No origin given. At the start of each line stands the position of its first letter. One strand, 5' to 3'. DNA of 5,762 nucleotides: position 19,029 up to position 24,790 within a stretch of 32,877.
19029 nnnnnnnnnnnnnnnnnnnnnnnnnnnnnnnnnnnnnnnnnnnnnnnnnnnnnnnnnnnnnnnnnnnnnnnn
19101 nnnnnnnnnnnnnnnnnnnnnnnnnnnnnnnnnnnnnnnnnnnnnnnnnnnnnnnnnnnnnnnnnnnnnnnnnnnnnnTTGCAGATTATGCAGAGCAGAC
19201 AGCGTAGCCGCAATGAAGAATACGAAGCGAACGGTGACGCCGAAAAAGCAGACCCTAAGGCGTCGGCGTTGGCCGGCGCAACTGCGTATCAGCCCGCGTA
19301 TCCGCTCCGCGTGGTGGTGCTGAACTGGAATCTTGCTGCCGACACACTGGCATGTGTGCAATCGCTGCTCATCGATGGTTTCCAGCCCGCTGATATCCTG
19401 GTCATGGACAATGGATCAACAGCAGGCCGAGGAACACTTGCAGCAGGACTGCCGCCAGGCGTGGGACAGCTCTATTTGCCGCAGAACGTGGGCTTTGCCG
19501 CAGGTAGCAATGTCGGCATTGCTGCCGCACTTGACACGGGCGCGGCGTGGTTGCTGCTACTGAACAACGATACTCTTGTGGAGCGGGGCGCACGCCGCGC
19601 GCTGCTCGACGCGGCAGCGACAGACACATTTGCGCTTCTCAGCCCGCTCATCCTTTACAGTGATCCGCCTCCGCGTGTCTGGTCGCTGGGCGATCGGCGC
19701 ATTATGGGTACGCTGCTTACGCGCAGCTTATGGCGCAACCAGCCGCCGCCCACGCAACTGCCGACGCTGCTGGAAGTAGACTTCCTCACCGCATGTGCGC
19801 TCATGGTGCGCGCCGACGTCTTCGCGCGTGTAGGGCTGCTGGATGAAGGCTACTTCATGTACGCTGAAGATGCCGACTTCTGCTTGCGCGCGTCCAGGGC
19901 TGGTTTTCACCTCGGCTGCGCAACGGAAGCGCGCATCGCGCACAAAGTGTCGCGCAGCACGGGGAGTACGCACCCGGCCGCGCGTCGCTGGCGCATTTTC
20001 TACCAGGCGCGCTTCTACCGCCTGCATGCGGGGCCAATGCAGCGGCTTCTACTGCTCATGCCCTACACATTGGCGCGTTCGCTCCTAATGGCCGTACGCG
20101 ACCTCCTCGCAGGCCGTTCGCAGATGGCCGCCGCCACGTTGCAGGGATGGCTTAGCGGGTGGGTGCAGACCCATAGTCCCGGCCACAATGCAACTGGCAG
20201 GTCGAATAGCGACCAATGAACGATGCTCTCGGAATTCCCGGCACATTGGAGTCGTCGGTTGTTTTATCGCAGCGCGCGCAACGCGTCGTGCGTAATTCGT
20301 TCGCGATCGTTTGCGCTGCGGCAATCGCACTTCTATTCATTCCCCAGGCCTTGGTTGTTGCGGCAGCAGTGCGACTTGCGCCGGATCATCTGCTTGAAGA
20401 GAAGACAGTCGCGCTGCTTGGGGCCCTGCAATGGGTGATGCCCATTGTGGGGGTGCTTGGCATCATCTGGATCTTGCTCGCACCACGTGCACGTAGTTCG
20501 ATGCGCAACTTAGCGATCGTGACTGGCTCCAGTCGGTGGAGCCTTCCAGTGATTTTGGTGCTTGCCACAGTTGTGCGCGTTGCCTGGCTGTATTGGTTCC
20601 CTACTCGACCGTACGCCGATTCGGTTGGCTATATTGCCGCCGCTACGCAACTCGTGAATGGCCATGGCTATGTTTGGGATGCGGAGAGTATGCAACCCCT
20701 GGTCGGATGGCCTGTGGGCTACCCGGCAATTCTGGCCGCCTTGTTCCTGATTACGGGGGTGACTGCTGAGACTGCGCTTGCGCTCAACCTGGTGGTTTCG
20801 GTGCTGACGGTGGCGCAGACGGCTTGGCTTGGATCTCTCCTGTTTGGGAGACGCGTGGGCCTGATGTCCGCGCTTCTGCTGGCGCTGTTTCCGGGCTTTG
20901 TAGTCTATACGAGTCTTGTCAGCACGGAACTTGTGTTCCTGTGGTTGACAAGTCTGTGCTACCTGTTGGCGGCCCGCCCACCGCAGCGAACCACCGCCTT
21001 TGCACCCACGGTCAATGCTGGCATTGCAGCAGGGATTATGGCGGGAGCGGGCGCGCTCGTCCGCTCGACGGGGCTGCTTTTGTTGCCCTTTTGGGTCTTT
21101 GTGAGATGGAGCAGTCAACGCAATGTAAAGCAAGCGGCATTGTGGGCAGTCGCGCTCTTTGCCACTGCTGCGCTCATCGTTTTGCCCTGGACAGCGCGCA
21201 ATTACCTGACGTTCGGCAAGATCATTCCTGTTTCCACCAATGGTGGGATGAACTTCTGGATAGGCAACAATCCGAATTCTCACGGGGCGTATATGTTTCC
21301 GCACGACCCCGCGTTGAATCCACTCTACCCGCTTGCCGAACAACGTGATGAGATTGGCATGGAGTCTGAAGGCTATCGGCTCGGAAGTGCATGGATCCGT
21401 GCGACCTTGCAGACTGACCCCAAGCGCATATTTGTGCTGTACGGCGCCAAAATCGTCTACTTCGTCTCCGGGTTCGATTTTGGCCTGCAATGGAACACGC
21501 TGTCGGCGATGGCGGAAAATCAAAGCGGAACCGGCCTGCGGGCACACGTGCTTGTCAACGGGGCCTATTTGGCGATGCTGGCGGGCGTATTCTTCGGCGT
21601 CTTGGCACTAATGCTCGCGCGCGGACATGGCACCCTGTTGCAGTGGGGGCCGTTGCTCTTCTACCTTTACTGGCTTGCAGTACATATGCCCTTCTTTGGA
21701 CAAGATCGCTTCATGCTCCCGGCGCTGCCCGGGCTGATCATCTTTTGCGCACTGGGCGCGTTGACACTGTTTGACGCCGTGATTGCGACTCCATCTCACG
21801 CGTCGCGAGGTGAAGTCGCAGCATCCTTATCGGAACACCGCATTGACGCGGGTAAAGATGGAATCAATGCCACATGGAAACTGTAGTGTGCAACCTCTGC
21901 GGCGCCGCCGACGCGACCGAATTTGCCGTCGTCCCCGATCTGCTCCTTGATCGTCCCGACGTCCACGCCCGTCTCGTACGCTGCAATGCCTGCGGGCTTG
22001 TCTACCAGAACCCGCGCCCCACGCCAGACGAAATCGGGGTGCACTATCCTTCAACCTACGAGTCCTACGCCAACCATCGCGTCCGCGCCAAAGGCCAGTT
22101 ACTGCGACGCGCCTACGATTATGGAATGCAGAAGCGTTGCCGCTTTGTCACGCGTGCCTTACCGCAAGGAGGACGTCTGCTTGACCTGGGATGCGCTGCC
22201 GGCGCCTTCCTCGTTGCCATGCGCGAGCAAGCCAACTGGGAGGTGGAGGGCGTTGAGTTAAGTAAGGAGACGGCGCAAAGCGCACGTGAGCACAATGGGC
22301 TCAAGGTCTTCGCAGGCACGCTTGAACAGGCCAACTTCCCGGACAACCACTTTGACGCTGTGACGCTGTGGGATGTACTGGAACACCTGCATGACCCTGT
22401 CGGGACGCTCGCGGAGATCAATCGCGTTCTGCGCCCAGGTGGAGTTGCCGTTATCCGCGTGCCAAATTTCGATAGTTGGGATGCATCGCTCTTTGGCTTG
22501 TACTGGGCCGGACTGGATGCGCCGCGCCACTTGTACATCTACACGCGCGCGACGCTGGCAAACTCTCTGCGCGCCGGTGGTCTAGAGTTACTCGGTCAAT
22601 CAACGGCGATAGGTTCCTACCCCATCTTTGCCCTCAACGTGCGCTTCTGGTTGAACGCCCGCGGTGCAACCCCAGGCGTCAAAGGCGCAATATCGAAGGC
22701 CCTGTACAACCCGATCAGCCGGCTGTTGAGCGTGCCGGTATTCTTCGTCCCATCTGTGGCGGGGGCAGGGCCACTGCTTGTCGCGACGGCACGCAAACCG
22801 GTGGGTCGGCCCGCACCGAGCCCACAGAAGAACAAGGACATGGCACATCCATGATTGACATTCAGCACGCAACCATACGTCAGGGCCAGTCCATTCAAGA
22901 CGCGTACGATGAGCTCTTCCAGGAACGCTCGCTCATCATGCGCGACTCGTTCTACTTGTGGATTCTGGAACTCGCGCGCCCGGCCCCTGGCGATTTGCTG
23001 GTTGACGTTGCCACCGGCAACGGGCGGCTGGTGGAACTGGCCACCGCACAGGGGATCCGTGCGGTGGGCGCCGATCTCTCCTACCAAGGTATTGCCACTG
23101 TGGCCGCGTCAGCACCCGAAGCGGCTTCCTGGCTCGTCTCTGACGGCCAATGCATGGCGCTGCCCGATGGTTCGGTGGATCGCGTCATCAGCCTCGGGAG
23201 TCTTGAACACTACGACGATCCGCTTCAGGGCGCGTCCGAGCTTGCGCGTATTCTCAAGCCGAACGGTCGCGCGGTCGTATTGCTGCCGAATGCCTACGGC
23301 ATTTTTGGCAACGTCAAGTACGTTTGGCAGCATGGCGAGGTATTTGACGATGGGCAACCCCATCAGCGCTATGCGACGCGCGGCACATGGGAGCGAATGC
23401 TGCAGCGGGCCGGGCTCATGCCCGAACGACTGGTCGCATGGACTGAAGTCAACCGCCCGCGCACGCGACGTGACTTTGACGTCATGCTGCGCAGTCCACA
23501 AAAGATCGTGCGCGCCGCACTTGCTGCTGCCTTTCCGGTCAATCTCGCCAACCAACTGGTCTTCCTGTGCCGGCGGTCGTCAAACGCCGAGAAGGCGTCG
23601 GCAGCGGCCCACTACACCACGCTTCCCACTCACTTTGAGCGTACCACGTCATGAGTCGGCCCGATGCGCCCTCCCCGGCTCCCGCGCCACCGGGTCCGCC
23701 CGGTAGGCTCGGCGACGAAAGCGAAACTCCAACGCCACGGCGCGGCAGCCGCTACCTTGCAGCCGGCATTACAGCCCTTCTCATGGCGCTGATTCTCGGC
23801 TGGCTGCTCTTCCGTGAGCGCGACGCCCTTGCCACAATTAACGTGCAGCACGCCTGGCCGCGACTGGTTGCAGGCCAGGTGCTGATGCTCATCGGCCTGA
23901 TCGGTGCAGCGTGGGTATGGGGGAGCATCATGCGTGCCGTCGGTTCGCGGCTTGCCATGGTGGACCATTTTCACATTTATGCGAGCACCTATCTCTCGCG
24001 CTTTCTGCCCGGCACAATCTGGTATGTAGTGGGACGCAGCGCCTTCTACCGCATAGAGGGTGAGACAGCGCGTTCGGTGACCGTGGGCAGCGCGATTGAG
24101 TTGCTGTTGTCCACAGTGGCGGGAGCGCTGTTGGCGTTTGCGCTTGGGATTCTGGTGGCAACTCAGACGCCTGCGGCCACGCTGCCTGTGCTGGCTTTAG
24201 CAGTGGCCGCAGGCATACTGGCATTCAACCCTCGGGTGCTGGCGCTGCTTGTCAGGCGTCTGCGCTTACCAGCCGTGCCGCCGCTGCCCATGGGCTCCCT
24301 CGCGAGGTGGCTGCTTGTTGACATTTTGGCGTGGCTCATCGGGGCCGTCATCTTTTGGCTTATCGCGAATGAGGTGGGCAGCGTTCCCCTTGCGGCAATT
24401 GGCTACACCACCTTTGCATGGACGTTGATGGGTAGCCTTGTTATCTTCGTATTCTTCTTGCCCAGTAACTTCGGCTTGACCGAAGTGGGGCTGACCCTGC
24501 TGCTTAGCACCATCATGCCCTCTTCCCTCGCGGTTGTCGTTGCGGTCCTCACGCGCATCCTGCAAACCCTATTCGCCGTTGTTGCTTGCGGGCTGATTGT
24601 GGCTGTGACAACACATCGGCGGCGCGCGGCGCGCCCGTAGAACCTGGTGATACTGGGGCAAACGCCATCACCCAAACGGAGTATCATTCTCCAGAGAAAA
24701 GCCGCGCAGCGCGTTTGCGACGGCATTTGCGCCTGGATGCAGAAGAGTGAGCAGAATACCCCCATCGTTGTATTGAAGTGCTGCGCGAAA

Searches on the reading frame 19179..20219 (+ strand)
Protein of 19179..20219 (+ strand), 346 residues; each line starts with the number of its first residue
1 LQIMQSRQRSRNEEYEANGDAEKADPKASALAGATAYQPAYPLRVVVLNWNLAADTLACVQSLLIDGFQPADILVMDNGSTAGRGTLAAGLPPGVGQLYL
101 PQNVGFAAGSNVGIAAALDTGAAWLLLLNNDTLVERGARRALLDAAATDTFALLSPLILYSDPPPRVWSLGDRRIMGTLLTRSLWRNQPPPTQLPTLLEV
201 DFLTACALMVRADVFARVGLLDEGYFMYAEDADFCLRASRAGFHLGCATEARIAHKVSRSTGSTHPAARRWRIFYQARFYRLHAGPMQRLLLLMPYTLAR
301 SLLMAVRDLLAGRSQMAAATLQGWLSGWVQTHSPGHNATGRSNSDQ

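Call 10: search_protein_families(library=pfam, proteins=[window:19179-20219:+], max_evalue=0.001)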
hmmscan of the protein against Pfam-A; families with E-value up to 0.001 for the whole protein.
window:19179-20219:+ (346 aa): 3 families
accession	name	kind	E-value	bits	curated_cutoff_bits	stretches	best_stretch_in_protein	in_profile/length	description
PF00535.33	Glycos_transf_2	-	7.3e-09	36.2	23.3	1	45-215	2-164/168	Glycosyl transferase family 2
PF13632.12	Glyco_trans_2_3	-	1.1e-06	29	27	1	208-307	77-181/198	Glycosyl transferase family group 2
PF13641.12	Glyco_tranf_2_3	-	9.8e-05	22.9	27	1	43-267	3-223/230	Glycosyltransferase like family 2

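Call 58: search_solved_structures(query=window:19179-20216:+, max_evalue=0.001)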
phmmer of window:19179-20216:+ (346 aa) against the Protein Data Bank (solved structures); distinct sequences matched with E-value up to 0.001: 0.

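Call 59: search_protein_families(library=ncbifam, proteins=[window:19179-20216:+], max_evalue=0.001)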
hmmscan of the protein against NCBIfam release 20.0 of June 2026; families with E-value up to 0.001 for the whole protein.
window:19179-20216:+ (346 aa): 4 families
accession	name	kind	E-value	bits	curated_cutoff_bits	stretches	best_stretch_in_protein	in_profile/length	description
TIGR01556.1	rhamnosyltran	subfamily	4.6e-15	55.5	200.55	1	69-260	20-205/281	rhamnosyltransferase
TIGR03965.1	mycofact_glyco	equivalog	9.5e-12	44.5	280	1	45-307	78-332/467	mycofactocin biosynthesis glycosyltransferase MftF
NF050113.1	gal_furan_GlfT1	equivalog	1.3e-08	34.5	330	1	66-256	24-207/290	galactofuranosyltransferase GlfT1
NF038299.1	EPS_HpsN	equivalog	0.00012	21.1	425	1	205-283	167-246/317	hormogonium polysaccharide biosynthesis glycosyltransferase HpsN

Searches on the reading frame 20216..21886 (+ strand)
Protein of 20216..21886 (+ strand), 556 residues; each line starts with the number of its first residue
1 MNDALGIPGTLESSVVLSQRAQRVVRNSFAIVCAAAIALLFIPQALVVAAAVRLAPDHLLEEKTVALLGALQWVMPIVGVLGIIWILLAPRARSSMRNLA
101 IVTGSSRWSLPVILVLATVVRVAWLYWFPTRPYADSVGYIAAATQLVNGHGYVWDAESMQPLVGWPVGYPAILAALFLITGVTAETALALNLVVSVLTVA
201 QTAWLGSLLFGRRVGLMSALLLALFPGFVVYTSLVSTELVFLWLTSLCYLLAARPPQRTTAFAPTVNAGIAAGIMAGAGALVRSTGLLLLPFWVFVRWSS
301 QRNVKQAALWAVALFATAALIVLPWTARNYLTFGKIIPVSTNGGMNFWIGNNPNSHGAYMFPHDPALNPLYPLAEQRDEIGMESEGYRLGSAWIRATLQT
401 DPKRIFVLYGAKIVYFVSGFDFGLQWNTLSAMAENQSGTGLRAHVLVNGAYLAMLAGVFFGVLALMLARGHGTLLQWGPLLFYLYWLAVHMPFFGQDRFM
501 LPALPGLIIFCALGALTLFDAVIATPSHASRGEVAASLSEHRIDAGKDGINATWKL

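Call 10: search_protein_families(library=pfam, proteins=[window:20216-21886:+], max_evalue=0.001)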
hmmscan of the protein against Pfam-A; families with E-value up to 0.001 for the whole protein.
window:20216-21886:+ (556 aa): 1 family
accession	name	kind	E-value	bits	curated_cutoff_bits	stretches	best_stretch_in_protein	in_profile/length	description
PF13231.12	PMT_2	-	4.3e-07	30.7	26.1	1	166-325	3-160/160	Dolichyl-phosphate-mannose-protein mannosyltransferase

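Call 59: search_protein_families(library=ncbifam, proteins=[window:20216-21883:+], max_evalue=0.001)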
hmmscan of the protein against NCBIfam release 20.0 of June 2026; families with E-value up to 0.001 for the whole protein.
window:20216-21883:+ (556 aa): 1 family
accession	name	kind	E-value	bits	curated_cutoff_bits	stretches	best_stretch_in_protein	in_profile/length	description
TIGR04154.1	archaeo_STT3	subfamily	3.4e-05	22.4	450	1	163-328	67-260/831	oligosaccharyl transferase, archaeosortase A system-associated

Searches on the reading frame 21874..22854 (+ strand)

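Call 10: search_protein_families(library=pfam, proteins=[window:21874-22854:+], max_evalue=0.001)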
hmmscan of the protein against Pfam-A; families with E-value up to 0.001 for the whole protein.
window:21874-22854:+ (326 aa): 8 families
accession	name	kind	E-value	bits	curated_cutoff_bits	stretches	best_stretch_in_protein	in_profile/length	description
PF13489.12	Methyltransf_23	-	3.8e-27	95.5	27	1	89-240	10-162/164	Methyltransferase domain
PF08241.18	Methyltransf_11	-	1e-20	74.6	21.2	1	103-194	1-95/95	Methyltransferase domain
PF13649.12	Methyltransf_25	-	3.7e-17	63.2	27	1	103-190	2-97/97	Methyltransferase domain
PF07021.18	MetW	-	2e-14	54.1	21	1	90-204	5-117/193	Methionine biosynthesis protein MetW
PF08242.18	Methyltransf_12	-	3.5e-14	53.7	30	1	103-191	1-97/98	Methyltransferase domain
PF13847.12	Methyltransf_31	-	1.8e-13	50.8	27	1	99-198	4-113/145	Methyltransferase domain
PF01209.24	Ubie_methyltran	-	0.00024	21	20.1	1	98-193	47-150/233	ubiE/COQ5 methyltransferase family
PF02353.26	CMAS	-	0.00028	20.8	27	1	95-172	59-140/273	Mycolic acid cyclopropane synthetase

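Call 59: search_protein_families(library=ncbifam, proteins=[window:21874-22851:+], max_evalue=0.001)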
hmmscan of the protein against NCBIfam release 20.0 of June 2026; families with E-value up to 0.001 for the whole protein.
window:21874-22851:+ (326 aa): 29 families (the best 25 are shown)
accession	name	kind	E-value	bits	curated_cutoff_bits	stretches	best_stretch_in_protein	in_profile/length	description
NF045667.1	MTase_DVU1556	equivalog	2.7e-16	59.7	155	1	95-194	19-119/213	DVU_1556 family methyltransferase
TIGR02081.1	metW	equivalog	8.7e-16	58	189.5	1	90-204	5-117/194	methionine biosynthesis protein MetW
TIGR01983.1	UbiG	equivalog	1e-10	41.4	102.95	1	98-196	49-153/228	bifunctional 2-polyprenyl-6-hydroxyphenol methylase/3-demethylubiquinol 3-O-methyltransferase UbiG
NF001244.0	PRK00216.1-5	equivalog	7.3e-09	35.3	216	1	92-194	44-153/236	bifunctional demethylmenaquinone methyltransferase/2-methoxy-6-polyprenyl-1,4-benzoquinol methylase UbiE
TIGR01934.1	MenG_MenH_UbiE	subfamily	3.3e-08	33.1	158.35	1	91-194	31-141/223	ubiquinone/menaquinone biosynthesis methyltransferase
NF001241.0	PRK00216.1-2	equivalog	3.4e-08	33.4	327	1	96-194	49-147/231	demethylmenaquinone methyltransferase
NF041537.1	ArsM_AhpD_UU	exception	1.5e-07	30.6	510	1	91-194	69-180/345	arsenite methyltransferase/AhpD domain selenoprotein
NF041536.1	ArsM_DUF2284_UU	exception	2.3e-07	29.5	575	1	95-193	73-179/459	arsenite methyltransferase/DUF2284 domain selenoprotein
TIGR02072.1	BioC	equivalog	3.6e-07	30.2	184.95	1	100-193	36-131/244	malonyl-ACP O-methyltransferase BioC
TIGR04345.1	ovoA_Cterm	equivalog_domain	4.4e-07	29.7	170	1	159-197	134-172/242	putative 4-mercaptohistidine N1-methyltransferase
NF043040.1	corrin_prot_MT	hypoth_equivalog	5.2e-07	29.3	180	1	91-194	34-147/216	corrinoid protein-associated methyltransferase CpaM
NF047649.1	MTase_UXPK_star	exception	8.4e-07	28.3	460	1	96-192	75-179/283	methyltransferase/UXPK-star double selenoprotein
NF001243.0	PRK00216.1-4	equivalog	9.4e-07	28.4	235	1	97-193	46-150/237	demethylmenaquinone methyltransferase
NF041255.1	mycofact_MftM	equivalog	9.9e-07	28.4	200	1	94-197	135-242/289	mycofactocin oligosaccharide methyltransferase MftM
TIGR02752.1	MenG_heptapren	equivalog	5.3e-06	26.1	419.85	1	98-193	45-148/231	demethylmenaquinone methyltransferase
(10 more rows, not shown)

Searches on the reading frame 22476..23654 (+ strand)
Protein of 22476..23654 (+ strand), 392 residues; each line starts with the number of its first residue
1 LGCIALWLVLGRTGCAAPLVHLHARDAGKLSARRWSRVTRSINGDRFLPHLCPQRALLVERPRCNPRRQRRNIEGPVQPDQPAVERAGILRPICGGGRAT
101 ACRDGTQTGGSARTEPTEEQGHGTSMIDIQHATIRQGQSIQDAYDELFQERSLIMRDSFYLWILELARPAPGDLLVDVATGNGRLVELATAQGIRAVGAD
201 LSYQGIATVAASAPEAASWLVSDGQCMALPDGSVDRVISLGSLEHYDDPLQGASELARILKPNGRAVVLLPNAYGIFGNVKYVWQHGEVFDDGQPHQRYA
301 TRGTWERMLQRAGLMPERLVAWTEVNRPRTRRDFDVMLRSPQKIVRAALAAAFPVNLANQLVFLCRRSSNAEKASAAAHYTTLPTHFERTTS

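Call 10: search_protein_families(library=pfam, proteins=[window:22476-23654:+], max_evalue=0.001)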
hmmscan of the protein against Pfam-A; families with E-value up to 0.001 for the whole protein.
window:22476-23654:+ (392 aa): 4 families
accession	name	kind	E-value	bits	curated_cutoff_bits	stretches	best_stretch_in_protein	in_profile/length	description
PF08241.18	Methyltransf_11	-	6.9e-16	59.1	21.2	1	176-267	1-94/95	Methyltransferase domain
PF13489.12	Methyltransf_23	-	2.6e-12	47.2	27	1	166-314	16-159/164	Methyltransferase domain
PF13649.12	Methyltransf_25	-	2.4e-11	44.6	27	1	176-264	2-97/97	Methyltransferase domain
PF08242.18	Methyltransf_12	-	2.6e-07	31.7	30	1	176-265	1-97/98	Methyltransferase domain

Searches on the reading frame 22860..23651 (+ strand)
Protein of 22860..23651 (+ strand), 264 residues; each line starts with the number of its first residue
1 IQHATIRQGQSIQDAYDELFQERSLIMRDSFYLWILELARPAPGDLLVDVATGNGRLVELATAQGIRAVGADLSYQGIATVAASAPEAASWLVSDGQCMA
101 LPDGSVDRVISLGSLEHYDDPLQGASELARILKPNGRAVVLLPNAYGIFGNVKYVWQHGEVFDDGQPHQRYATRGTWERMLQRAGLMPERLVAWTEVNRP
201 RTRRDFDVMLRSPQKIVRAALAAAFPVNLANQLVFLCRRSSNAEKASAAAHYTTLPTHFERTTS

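Call 59: search_protein_families(library=ncbifam, proteins=[window:22860-23651:+], max_evalue=0.001)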
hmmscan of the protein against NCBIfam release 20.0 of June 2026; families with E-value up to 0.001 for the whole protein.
window:22860-23651:+ (264 aa): 7 families
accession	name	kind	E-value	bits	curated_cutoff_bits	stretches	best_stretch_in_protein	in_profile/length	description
NF045667.1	MTase_DVU1556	equivalog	8.1e-13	48.3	155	1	36-186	15-160/213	DVU_1556 family methyltransferase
TIGR01934.1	MenG_MenH_UbiE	subfamily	3e-09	36.5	158.35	1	11-141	7-142/223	ubiquinone/menaquinone biosynthesis methyltransferase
NF001244.0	PRK00216.1-5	equivalog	4.3e-08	32.7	216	1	11-141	16-154/236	bifunctional demethylmenaquinone methyltransferase/2-methoxy-6-polyprenyl-1,4-benzoquinol methylase UbiE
NF001241.0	PRK00216.1-2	equivalog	2.1e-07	30.8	327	1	38-140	46-147/231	demethylmenaquinone methyltransferase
NF033398.1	rRNA_meth_EmtA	equivalog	1.4e-05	24.7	625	1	36-151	180-305/336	EmtA family 23S rRNA (guanine(2470)) methyltransferase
NF041537.1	ArsM_AhpD_UU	exception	0.00022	20.1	510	1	42-140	75-180/345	arsenite methyltransferase/AhpD domain selenoprotein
NF047649.1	MTase_UXPK_star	exception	0.00059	18.9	460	1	40-140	74-181/283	methyltransferase/UXPK-star double selenoprotein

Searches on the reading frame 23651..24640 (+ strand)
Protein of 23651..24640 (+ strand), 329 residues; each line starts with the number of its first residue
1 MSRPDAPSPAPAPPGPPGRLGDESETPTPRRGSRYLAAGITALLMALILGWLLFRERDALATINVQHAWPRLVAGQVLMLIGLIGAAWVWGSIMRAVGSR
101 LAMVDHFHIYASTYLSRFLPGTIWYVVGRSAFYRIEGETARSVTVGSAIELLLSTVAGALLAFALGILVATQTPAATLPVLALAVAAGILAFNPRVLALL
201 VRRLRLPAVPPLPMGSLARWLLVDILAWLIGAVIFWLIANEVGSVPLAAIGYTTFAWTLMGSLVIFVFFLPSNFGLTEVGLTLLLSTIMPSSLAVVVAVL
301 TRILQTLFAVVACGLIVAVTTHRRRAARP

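Call 10: search_protein_families(library=pfam, proteins=[window:23651-24640:+], max_evalue=0.001)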
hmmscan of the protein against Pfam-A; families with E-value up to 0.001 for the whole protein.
window:23651-24640:+ (329 aa): 1 family
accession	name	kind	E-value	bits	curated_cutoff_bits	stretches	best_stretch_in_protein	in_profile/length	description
PF03706.18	LPG_synthase_TM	-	4.4e-09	36.7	33.4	1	41-312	3-301/302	Lysylphosphatidylglycerol synthase TM region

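Call 59: search_protein_families(library=ncbifam, proteins=[window:23651-24637:+], max_evalue=0.001)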
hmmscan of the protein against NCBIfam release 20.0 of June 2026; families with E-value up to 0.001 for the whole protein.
window:23651-24637:+ (329 aa): 1 family
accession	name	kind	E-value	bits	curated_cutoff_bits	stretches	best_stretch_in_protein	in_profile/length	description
TIGR00374.1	TIGR00374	subfamily_domain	2.3e-05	24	43.2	1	222-322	217-314/323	flippase-like domain-containing protein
